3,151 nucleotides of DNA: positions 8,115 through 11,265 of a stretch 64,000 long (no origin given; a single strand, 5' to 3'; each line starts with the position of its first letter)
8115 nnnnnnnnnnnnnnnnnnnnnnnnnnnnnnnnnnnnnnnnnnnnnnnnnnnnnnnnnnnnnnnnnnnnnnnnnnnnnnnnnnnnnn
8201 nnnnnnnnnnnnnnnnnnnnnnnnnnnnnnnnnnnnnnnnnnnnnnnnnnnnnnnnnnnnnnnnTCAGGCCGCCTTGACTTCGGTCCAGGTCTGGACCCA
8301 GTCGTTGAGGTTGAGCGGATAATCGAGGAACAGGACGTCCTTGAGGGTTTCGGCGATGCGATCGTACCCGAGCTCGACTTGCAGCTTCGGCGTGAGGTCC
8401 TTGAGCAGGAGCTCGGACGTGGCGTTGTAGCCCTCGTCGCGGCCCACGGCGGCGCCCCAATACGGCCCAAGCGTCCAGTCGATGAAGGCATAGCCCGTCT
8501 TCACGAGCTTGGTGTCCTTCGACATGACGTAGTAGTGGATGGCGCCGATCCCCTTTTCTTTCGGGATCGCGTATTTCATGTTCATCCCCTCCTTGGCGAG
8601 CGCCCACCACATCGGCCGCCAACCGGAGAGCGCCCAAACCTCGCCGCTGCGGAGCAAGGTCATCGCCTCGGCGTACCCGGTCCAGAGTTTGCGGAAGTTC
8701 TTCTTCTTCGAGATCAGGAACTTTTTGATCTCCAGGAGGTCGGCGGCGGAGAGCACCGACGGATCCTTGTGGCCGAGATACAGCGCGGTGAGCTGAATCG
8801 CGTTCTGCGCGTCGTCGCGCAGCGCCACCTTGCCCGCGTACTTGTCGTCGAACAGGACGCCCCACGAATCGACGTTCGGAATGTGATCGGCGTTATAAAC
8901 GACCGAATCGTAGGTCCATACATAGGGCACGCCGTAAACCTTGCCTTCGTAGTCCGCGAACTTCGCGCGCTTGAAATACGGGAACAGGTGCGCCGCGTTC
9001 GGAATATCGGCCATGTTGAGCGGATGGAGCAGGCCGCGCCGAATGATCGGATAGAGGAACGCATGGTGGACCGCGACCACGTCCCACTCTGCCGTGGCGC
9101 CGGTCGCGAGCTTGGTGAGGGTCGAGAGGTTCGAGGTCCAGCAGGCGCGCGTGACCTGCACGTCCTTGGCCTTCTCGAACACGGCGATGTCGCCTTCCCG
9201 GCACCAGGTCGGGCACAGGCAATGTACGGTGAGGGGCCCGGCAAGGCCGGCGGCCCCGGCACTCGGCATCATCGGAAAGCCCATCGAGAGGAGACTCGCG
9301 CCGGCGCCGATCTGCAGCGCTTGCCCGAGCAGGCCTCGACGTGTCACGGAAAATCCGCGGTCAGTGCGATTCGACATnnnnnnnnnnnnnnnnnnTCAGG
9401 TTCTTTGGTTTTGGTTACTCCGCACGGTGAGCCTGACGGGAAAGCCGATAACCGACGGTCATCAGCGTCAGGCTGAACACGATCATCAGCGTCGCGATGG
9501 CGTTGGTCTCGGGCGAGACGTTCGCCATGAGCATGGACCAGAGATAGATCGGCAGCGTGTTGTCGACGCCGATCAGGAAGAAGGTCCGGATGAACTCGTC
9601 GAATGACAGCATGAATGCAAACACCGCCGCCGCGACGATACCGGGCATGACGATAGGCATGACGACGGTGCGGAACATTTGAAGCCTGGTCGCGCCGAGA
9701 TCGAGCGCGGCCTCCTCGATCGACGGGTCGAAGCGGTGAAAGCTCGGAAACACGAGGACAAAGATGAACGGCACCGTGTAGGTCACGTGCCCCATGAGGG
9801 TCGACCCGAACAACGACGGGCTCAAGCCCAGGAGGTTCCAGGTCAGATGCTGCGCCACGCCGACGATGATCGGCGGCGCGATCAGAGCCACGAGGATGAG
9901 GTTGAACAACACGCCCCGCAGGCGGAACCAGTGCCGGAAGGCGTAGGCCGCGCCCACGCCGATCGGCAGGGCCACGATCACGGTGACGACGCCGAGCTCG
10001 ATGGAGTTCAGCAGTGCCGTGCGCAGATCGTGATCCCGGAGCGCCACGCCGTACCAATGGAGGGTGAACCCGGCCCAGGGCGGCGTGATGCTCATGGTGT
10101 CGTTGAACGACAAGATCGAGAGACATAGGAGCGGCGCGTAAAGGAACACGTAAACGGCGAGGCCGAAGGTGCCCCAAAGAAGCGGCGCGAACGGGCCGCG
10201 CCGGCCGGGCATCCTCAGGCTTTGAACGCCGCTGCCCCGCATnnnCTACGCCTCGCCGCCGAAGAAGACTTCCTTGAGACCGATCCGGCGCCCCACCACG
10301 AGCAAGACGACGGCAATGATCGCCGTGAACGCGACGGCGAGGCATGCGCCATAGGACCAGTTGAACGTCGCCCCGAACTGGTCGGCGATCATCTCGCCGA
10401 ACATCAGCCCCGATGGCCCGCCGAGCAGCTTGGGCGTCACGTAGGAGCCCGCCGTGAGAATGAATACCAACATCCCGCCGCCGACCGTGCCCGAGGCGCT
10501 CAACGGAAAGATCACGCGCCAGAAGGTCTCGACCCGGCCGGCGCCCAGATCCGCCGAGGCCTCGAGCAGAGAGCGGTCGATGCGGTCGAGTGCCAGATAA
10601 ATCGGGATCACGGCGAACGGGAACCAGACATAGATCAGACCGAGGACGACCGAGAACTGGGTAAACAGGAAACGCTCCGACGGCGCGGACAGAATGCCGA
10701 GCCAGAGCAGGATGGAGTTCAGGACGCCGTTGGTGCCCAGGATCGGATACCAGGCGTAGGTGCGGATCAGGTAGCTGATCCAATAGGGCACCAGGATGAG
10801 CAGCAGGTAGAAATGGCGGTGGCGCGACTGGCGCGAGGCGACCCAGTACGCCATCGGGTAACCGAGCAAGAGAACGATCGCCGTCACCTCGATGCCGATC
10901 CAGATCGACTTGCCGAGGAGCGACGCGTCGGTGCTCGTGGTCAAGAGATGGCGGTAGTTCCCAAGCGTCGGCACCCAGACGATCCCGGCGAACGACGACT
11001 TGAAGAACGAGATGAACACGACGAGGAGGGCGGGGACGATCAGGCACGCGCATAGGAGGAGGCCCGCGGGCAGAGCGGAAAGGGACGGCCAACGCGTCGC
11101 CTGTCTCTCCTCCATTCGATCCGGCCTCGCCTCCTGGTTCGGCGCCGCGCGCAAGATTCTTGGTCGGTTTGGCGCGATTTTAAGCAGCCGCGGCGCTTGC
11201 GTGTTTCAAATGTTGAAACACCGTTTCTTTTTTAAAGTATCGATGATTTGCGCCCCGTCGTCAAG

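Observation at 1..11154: Reductive cyclic-amide (hydantoinase plus M20 carbamoylase) module embedded in a PotABCD-type ABC operon, together with a PLP lyase, an ACAD and an NDP-forming acyl-CoA synthetase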

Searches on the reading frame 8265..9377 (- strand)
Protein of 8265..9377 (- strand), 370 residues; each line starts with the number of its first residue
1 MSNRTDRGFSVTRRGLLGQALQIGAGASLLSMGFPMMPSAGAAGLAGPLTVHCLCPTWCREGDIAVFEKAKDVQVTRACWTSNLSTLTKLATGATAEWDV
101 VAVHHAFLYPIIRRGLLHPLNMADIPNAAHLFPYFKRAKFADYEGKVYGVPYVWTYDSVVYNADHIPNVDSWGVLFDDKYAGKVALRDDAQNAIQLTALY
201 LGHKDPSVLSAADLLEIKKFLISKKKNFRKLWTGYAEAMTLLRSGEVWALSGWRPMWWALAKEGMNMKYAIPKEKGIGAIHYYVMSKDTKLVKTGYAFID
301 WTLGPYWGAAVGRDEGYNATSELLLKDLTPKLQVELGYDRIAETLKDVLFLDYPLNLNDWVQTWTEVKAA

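Call 6: search_protein_families(library=pfam, proteins=[window:8265-9377:-])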
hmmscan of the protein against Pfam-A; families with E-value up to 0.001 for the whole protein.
window:8265-9377:- (370 aa): 3 families
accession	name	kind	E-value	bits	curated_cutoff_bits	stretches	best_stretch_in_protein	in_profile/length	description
PF13416.11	SBP_bac_8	-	9.2e-24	85.1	27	1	66-305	5-246/279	Bacterial extracellular solute-binding protein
PF13343.11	SBP_bac_6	-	1.9e-14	54.2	24.6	1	103-315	16-215/245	Bacterial extracellular solute-binding protein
PF01547.30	SBP_bac_1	-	1.3e-05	25.8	26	1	67-305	17-303/307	Bacterial extracellular solute-binding protein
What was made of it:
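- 8265..9377 (-): Periplasmic solute-binding protein (370 aa) with a twin-arginine-type leader (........). It has the PotD/PotF fold but is highly divergent. SBP_bac_8 and SBP_bac_6 (call 6).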

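Call 7: search_protein_families(library=ncbifam, proteins=[window:8265-9377:-])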
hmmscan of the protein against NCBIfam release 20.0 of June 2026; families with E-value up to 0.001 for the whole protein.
window:8265-9377:- (370 aa): 3 families
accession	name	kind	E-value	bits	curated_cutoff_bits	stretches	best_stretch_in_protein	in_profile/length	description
NF007962.0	PRK10682.1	equivalog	2e-16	60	636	1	63-311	45-308/370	spermidine/putrescine ABC transporter substrate-binding protein PotF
NF041888.1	ABC_SBP_YdcS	equivalog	2.3e-15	56.3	725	1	96-306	84-308/379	putative ABC transporter substrate-binding protein YdcS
NF007048.0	PRK09501.1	equivalog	1e-13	50.9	582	1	62-327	41-302/348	spermidine/putrescine ABC transporter substrate-binding protein PotD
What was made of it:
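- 8265..9377 (-): PotF 60 bits vs 636; PotD 51 vs 582 (call 7).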

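Call 47: search_solved_structures(query=window:8265-9377:-, max_evalue=0.001)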
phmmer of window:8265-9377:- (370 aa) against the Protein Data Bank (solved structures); distinct sequences matched with E-value up to 0.001: 33.
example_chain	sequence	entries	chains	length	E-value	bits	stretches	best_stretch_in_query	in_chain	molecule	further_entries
4gl0_A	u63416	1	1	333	2.8e-16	62.7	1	61-331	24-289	Lmo0810 protein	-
7oys_A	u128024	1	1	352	9.2e-16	61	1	62-311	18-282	Putrescine-binding periplasmic protein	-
7oyz_A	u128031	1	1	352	2.2e-15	59.7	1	61-311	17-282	Putrescine-binding periplasmic protein PotF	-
8asz_A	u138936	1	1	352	2.5e-15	59.6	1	62-312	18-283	Putrescine-binding periplasmic protein PotF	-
7oyu_A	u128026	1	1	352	2.5e-15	59.6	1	62-311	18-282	Putrescine-binding periplasmic protein PotF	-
7oyy_A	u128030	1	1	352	3.2e-15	59.2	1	61-311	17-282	Putrescine-binding periplasmic protein PotF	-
7oyx_A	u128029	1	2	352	3.6e-15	59.1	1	62-311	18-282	Putrescine-binding periplasmic protein PotF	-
8at0_A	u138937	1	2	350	4e-15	58.9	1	62-312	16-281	Putrescine-binding periplasmic protein PotF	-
1a99_A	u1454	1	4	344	4.9e-15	58.6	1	62-312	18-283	PUTRESCINE-BINDING PROTEIN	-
6ye0_B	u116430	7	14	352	5.3e-15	58.5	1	62-312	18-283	Putrescine-binding periplasmic protein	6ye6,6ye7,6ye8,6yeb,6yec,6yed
7oyt_A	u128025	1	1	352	1.1e-14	57.4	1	62-311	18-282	Putrescine-binding periplasmic protein PotF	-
7oyw_A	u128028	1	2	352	1.6e-14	56.9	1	62-311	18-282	Putrescine-binding periplasmic protein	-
7oyv_A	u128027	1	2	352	2.8e-14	56.1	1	62-311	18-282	Putrescine-binding periplasmic protein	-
3ttl_A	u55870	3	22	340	8e-14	54.6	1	66-317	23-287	Polyamine transport protein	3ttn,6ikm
7xjm_A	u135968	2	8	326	1.1e-12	50.9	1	67-331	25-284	Putrescine-binding periplasmic protein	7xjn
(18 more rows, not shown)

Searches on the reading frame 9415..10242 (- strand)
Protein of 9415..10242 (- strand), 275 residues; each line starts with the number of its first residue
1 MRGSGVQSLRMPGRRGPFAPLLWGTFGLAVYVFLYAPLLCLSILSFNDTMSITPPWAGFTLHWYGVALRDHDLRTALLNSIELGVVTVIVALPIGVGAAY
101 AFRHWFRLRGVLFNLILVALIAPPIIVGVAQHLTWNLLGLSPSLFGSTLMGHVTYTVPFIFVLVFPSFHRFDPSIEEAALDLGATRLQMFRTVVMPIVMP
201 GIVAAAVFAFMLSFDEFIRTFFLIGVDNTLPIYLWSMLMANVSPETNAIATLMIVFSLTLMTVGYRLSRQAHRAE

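Call 6: search_protein_families(library=pfam, proteins=[window:9415-10242:-])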
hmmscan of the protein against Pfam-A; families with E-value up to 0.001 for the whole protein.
window:9415-10242:- (275 aa): 1 family
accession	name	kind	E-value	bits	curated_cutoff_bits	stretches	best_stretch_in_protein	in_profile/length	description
PF00528.27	BPD_transp_1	-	1.2e-10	41.9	26.4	1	92-268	2-175/184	Binding-protein-dependent transport system inner membrane component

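Call 7: search_protein_families(library=ncbifam, proteins=[window:9415-10242:-])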
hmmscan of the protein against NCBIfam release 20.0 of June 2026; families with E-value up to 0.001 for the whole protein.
window:9415-10242:- (275 aa): 25 families
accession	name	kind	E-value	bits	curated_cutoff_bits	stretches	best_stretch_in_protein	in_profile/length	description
NF007047.0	PRK09500.1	equivalog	2.3e-49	168.4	326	1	22-271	6-255/257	spermidine/putrescine ABC transporter permease PotC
NF007889.0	PRK10592.1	equivalog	3.6e-32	112.1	476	1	29-258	18-254/281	putrescine ABC transporter permease PotI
NF043073.1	MMSYN1_0195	equivalog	6.1e-31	107.4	1250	1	29-257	12-237/1021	spermidine/putrescine ABC transporter permease/substrate-binding protein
NF011624.0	PRK15050.1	equivalog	1.3e-16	60.6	247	1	147-268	163-285/297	2-aminoethylphosphonate ABC transporter permease subunit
TIGR02141.1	modB_ABC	equivalog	1.1e-15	57.9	182.6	1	80-266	3-204/208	molybdate ABC transporter permease subunit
NF006939.0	PRK09421.1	equivalog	1.9e-15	56.9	262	1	75-268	10-221/230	molybdate ABC transporter permease subunit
TIGR03226.1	PhnU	equivalog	6.6e-15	55.4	283.45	1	149-271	183-307/311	2-aminoethylphosphonate ABC transporter permease subunit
TIGR01581.1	Mo_ABC_porter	hypoth_equivalog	8.7e-15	54.8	210.3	1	66-260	12-223/225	ABC transporter permease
TIGR03255.1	PhnV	equivalog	2.6e-14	53.5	358.7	1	30-271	23-265/270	2-aminoethylphosphonate ABC transport system, membrane component PhnV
TIGR03262.1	PhnU2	equivalog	4.9e-14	51.9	593.25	1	28-266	12-254/546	putative 2-aminoethylphosphonate ABC transporter permease subunit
NF007044.0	PRK09497.1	equivalog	7.5e-13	48.6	348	1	149-271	154-278/285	spermidine/putrescine ABC transporter permease PotB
NF007963.0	PRK10683.1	equivalog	1.7e-11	44.1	489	1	150-258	189-299/317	putrescine ABC transporter permease PotH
NF008208.0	PRK10971.1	equivalog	1.2e-10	41.4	415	1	156-263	151-262/277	sulfate/thiosulfate ABC transporter permease CysT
TIGR00969.1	3a0106s02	subfamily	2.3e-10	40.4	240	1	67-263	53-265/272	sulfate ABC transporter permease subunit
NF040839.1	tungstate_WtpB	equivalog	4.9e-10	39.5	340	1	67-263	36-243/251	tungstate ABC transporter permease WtpB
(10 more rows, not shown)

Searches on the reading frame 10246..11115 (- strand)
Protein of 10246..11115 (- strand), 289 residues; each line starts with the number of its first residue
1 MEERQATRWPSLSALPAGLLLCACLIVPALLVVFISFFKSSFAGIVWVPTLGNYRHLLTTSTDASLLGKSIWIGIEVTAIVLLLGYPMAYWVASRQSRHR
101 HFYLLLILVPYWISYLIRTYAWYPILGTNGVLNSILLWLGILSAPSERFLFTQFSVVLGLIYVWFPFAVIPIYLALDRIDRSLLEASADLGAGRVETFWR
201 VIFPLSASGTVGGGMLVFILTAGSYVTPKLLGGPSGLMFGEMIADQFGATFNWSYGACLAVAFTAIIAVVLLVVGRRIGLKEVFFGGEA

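Call 6: search_protein_families(library=pfam, proteins=[window:10246-11115:-])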
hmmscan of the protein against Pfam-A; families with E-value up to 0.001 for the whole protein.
window:10246-11115:- (289 aa): 1 family
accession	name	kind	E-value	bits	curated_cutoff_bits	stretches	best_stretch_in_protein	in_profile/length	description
PF00528.27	BPD_transp_1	-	1.9e-13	51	26.4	1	85-274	1-170/184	Binding-protein-dependent transport system inner membrane component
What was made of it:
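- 10246..11115 (-): PotB-like ABC permease (289 aa). BPD_transp_1 (call 6).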

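Call 7: search_protein_families(library=ncbifam, proteins=[window:10246-11115:-])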
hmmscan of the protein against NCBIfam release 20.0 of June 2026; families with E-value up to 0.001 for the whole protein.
window:10246-11115:- (289 aa): 21 families
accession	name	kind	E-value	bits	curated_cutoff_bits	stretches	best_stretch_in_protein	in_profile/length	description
NF007044.0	PRK09497.1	equivalog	1.1e-57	195.6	348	1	23-274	21-271/285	spermidine/putrescine ABC transporter permease PotB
NF007963.0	PRK10683.1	equivalog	4.6e-55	187.2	489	1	50-271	82-302/317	putrescine ABC transporter permease PotH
NF043074.1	MMSYN1_0196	equivalog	3.9e-34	118.2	350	1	15-274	15-259/277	spermidine/putrescine ABC transporter permease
NF011624.0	PRK15050.1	equivalog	2.9e-19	69.3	247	1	6-276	19-283/297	2-aminoethylphosphonate ABC transporter permease subunit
TIGR03262.1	PhnU2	equivalog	1.7e-18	66.6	593.25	1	19-261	12-240/546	putative 2-aminoethylphosphonate ABC transporter permease subunit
TIGR03226.1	PhnU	equivalog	2.2e-17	63.5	283.45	1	14-263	40-287/311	2-aminoethylphosphonate ABC transporter permease subunit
TIGR02141.1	modB_ABC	equivalog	1.5e-16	60.7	182.6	1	75-225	8-152/208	molybdate ABC transporter permease subunit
TIGR01581.1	Mo_ABC_porter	hypoth_equivalog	6.2e-14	52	210.3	1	58-225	14-175/225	ABC transporter permease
NF006939.0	PRK09421.1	equivalog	1.3e-11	44.4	262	1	66-224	11-164/230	molybdate ABC transporter permease subunit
TIGR00969.1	3a0106s02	subfamily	2.6e-11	43.5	240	1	20-268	26-256/272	sulfate ABC transporter permease subunit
TIGR02139.1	permease_CysT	equivalog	1.7e-10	40.9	246.1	1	68-230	53-209/265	sulfate ABC transporter permease subunit CysT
NF040931.1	ABC_arch_GlcT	equivalog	2.3e-09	37.3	360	1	19-273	6-265/278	glucose ABC transporter permease GlcT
NF007047.0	PRK09500.1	equivalog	2.5e-09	37.1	326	1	22-234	15-209/257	spermidine/putrescine ABC transporter permease PotC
NF040839.1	tungstate_WtpB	equivalog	3.3e-08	33.5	340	1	30-218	12-190/251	tungstate ABC transporter permease WtpB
TIGR02140.1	permease_CysW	equivalog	4.9e-07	29.5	329.1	1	20-230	12-206/261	sulfate ABC transporter permease subunit CysW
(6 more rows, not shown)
